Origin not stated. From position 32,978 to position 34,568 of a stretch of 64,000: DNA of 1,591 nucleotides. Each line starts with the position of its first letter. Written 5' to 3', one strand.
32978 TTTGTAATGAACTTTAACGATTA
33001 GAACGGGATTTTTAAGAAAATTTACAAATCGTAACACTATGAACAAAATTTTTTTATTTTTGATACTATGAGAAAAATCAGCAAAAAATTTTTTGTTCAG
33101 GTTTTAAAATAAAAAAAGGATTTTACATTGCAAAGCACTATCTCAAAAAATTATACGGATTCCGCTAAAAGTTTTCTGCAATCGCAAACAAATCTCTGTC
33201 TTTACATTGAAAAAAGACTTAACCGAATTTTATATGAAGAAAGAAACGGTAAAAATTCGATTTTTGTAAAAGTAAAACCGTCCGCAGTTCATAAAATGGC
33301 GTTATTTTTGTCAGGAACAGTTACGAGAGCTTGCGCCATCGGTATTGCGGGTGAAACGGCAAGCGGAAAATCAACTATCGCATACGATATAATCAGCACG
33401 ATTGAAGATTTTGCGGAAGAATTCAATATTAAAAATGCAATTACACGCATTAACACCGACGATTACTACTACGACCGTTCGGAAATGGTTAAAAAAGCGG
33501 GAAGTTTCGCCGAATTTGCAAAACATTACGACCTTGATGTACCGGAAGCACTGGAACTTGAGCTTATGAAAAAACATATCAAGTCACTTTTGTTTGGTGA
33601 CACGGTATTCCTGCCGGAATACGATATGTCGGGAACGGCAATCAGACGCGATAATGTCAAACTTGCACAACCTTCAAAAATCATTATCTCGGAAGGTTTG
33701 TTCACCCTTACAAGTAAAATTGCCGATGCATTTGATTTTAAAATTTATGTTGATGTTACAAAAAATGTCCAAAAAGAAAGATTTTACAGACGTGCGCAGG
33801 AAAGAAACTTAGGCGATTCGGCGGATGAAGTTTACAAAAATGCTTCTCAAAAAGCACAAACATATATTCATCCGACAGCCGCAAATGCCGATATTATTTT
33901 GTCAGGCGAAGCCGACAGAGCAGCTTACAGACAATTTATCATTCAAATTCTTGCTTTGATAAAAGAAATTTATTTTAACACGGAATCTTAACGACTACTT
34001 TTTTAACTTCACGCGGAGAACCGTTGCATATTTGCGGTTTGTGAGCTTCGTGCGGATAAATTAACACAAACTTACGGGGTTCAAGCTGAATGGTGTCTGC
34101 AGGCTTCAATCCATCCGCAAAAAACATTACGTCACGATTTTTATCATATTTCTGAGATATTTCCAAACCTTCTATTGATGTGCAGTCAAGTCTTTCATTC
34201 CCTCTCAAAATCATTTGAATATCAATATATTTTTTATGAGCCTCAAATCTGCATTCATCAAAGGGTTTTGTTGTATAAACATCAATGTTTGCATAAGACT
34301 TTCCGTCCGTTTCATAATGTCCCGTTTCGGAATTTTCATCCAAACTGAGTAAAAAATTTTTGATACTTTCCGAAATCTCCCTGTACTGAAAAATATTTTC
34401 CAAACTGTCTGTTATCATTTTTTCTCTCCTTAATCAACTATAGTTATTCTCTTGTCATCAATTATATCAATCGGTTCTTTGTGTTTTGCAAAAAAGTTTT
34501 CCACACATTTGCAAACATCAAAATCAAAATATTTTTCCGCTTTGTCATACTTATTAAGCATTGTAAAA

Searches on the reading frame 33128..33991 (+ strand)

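Call 9: search_protein_families(library=pfam, proteins=[window:33128-33991:+], max_evalue=0.01)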
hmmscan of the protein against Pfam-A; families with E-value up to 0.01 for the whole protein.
window:33128-33991:+ (287 aa): 2 families
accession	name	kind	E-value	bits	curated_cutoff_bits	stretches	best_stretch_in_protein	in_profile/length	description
PF00485.24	PRK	-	5.1e-22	79.1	22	1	71-259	2-188/196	Phosphoribulokinase / Uridine kinase family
PF00931.28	NB-ARC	-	0.0061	16.3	23.5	0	70-101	20-51/248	NB-ARC domain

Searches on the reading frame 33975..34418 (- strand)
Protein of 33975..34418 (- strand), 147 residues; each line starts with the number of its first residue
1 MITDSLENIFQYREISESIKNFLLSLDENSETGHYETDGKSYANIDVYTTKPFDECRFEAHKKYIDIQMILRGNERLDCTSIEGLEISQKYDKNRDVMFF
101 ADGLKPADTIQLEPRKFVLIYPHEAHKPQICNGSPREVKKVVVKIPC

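Call 63: search_protein_families(library=pfam, proteins=[window:33975-34418:-], max_evalue=0.0001)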
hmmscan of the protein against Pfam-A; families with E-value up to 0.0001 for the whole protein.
window:33975-34418:- (147 aa): 1 family
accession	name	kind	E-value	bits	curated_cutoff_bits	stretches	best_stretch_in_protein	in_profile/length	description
PF04074.18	DUF386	-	4.1e-35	121.4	26.5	1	1-145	1-144/145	YhcH/YjgK/YiaL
